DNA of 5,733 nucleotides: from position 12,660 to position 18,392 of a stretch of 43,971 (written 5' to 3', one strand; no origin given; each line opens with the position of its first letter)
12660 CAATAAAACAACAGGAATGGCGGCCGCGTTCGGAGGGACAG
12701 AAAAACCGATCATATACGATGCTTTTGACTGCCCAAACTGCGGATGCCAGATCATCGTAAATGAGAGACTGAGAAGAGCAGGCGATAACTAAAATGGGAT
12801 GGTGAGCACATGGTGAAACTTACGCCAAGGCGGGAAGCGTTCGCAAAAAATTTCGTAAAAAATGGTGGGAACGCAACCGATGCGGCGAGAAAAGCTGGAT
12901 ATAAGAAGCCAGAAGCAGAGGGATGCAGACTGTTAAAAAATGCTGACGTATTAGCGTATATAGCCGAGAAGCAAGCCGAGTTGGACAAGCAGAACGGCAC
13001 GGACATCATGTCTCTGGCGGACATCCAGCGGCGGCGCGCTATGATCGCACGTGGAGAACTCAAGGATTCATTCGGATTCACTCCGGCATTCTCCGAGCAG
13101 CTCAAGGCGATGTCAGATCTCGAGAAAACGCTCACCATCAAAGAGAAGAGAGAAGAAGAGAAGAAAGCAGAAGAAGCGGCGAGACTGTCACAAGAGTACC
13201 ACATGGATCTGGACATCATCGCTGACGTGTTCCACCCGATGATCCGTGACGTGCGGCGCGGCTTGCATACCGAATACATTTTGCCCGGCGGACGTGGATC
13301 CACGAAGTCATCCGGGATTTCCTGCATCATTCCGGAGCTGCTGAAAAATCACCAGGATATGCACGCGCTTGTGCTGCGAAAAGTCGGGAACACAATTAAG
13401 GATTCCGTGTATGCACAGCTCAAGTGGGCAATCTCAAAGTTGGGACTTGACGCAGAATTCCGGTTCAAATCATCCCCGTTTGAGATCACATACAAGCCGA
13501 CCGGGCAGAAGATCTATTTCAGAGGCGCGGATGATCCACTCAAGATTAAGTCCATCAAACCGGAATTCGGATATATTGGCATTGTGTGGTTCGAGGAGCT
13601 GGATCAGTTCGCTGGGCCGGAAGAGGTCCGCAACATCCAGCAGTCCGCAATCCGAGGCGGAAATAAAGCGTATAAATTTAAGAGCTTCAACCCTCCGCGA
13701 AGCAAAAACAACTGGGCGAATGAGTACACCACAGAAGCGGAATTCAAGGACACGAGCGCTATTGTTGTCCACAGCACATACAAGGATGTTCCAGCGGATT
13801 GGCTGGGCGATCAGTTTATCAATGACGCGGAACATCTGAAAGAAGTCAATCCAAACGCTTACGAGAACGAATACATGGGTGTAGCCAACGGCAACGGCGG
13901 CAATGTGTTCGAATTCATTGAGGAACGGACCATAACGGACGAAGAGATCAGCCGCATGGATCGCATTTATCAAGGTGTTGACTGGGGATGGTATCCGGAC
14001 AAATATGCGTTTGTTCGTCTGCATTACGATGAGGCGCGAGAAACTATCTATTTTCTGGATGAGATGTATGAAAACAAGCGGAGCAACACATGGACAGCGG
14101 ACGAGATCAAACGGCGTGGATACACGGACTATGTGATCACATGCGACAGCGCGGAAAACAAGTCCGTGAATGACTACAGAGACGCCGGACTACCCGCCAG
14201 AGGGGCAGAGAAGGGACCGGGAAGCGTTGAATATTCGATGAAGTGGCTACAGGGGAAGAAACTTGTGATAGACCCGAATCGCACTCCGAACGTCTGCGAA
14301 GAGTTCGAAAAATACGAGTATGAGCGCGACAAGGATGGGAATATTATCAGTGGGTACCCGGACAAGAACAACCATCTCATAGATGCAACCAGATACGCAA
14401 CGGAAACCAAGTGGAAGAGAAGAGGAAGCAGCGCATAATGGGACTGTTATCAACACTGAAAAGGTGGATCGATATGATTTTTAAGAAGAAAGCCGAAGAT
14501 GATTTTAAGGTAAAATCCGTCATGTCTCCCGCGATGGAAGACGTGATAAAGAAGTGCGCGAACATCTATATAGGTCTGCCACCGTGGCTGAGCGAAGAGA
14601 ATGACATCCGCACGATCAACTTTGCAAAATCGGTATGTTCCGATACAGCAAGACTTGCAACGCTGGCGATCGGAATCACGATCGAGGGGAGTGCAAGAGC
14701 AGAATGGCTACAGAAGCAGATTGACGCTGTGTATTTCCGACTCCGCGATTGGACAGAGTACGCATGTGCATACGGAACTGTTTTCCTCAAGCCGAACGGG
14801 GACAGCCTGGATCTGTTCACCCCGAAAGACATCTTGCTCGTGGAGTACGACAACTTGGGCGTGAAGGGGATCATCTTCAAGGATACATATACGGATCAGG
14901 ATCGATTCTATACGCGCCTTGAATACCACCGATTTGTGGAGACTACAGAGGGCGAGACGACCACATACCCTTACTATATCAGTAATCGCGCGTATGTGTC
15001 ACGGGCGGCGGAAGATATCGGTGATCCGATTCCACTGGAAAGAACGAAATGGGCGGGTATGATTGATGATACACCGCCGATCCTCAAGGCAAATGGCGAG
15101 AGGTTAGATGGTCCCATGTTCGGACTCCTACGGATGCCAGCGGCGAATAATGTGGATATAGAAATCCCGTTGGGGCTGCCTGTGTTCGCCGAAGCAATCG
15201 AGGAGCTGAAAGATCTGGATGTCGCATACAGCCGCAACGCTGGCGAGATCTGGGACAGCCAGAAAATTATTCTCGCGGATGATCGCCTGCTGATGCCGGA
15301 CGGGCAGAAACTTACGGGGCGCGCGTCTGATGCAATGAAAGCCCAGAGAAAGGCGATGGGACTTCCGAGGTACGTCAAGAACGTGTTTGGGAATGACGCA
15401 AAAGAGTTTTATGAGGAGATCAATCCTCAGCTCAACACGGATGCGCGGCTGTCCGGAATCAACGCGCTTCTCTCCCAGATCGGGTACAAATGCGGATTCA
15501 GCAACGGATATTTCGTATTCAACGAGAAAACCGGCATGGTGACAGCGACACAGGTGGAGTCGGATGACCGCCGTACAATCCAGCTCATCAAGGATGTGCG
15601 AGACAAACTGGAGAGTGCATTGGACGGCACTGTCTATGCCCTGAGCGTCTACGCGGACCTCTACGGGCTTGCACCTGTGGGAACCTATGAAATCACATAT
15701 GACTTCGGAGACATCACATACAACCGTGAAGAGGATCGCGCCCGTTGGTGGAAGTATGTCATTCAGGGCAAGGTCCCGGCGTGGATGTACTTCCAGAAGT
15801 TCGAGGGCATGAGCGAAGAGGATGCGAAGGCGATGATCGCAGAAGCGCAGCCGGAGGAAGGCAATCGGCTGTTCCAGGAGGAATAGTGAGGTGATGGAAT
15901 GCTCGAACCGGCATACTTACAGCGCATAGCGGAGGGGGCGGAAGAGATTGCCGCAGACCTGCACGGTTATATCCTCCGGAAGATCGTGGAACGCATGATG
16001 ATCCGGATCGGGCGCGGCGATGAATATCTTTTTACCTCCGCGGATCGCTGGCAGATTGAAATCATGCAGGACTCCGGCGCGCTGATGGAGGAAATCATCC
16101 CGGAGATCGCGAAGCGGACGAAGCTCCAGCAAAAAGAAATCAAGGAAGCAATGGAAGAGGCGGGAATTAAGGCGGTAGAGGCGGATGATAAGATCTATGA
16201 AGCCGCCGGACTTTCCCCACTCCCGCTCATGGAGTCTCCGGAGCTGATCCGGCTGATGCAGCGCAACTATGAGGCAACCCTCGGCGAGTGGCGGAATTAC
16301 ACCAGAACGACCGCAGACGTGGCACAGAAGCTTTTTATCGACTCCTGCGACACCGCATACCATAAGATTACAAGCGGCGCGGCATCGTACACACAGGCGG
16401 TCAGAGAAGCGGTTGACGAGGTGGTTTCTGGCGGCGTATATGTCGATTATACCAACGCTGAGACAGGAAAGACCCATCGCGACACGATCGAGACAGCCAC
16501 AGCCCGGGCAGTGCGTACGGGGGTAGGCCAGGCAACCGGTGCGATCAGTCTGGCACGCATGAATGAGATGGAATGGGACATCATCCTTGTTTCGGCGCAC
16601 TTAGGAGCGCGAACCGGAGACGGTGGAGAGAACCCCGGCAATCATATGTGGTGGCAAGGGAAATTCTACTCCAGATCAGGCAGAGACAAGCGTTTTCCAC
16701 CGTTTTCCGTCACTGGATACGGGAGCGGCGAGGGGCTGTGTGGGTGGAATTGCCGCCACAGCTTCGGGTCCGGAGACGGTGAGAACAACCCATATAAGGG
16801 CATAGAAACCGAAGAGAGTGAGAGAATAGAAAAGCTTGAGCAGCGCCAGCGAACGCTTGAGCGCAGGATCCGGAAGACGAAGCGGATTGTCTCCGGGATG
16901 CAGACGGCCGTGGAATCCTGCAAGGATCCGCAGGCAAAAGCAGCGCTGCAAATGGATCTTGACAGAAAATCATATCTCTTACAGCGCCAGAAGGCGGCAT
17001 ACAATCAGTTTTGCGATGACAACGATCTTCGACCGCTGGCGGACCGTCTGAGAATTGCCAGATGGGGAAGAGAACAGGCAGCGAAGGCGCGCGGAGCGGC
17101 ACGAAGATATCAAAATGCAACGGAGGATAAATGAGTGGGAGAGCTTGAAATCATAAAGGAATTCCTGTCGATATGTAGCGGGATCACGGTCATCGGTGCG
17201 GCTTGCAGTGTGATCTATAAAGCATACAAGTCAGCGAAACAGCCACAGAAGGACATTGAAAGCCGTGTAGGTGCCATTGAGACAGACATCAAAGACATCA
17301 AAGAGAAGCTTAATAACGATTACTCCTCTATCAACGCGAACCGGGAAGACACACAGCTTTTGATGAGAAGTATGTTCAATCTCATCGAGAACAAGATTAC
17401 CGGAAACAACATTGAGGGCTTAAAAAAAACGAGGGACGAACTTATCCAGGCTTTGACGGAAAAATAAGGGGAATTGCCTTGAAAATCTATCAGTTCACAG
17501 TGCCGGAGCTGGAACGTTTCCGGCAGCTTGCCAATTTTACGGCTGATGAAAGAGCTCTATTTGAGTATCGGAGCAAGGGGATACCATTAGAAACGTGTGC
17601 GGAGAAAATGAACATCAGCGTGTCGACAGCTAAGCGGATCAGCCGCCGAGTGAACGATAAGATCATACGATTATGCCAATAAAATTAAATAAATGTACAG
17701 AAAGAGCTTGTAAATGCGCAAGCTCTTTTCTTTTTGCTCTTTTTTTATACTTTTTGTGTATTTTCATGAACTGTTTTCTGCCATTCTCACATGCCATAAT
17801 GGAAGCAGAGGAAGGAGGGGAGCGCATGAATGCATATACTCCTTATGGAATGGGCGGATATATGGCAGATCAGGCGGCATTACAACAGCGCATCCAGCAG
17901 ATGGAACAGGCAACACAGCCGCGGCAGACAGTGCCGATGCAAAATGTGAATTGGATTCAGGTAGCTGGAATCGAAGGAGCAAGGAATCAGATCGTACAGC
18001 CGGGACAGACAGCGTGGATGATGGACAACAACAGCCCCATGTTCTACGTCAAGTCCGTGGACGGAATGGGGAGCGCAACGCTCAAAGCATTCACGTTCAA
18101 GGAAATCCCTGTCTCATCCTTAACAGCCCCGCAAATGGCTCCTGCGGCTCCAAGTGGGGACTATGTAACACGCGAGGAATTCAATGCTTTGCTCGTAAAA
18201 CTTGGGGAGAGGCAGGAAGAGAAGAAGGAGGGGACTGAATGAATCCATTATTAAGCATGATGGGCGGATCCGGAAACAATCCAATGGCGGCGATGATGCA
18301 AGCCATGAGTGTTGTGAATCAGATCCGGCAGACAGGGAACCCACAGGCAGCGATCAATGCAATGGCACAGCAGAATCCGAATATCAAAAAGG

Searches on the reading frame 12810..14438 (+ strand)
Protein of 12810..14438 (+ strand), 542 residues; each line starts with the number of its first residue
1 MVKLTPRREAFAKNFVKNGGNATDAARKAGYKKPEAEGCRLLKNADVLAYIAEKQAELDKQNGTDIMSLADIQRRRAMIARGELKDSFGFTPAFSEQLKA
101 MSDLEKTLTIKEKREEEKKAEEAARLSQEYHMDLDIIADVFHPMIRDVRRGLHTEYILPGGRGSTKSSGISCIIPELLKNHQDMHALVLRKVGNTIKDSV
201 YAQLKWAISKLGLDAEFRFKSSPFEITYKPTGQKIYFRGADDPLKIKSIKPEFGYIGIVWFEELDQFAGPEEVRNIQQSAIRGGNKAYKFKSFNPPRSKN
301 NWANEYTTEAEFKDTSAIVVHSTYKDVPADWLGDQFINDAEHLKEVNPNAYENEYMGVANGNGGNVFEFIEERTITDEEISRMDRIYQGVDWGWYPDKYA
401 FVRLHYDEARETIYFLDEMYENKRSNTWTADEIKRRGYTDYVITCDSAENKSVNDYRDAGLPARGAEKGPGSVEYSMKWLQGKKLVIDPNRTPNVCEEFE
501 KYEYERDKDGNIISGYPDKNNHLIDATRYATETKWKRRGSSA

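Call 14: search_protein_families(library=pfam, proteins=[window:12810-14438:+])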
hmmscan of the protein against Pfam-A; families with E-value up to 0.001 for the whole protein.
window:12810-14438:+ (542 aa): 4 families
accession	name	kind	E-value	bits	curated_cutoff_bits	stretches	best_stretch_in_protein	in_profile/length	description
PF04466.19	Terminase_3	-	4e-42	144.5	23.2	1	156-357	5-200/201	Phage terminase large subunit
PF17288.8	Terminase_3C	-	5.9e-18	66.2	26.7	1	391-532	1-154/155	Terminase RNAseH like domain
PF03592.21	Terminase_2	-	1.5e-13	52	26.1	1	4-109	1-100/141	Terminase small subunit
PF03237.21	Terminase_6N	-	1.2e-07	32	22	1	221-372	68-213/215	Terminase large subunit, T4likevirus-type, N-terminal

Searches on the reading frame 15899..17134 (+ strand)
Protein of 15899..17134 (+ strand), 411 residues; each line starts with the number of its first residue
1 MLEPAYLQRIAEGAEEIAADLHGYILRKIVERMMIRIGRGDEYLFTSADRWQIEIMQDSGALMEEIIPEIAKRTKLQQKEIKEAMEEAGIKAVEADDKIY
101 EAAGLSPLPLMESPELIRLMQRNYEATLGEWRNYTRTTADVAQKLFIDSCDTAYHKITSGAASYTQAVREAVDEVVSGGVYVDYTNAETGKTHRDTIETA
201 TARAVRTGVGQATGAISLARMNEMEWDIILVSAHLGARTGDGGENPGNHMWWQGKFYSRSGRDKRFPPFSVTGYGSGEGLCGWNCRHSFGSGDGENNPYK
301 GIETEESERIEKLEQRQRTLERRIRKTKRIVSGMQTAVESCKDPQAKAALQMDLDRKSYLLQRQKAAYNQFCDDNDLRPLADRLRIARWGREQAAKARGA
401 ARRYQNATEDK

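Call 14: search_protein_families(library=pfam, proteins=[window:15899-17134:+])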
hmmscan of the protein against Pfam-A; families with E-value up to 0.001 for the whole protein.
window:15899-17134:+ (411 aa): 1 family
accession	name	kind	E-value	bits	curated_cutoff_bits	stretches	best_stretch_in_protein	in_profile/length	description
PF06152.16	Phage_min_cap2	-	3.1e-72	244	26.3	1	2-372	1-365/366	Phage minor capsid protein 2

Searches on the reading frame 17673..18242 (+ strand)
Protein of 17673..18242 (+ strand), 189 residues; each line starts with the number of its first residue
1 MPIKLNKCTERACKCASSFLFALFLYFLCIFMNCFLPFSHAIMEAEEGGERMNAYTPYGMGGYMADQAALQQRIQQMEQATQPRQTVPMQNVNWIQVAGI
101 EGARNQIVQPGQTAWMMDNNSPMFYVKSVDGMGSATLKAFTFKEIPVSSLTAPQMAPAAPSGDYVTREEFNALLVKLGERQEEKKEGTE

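Call 14: search_protein_families(library=pfam, proteins=[window:17673-18242:+])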
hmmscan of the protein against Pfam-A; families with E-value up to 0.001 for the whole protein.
window:17673-18242:+ (189 aa): 0 families

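Call 58: search_protein_families(library=phrogs, proteins=[window:17673-18242:+], max_evalue=0.001)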
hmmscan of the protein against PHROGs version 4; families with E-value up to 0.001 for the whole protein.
window:17673-18242:+ (189 aa): 1 family
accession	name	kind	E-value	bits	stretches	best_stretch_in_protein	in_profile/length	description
phrog_21718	-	unknown function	4.3e-19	70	1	63-186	25-146/159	-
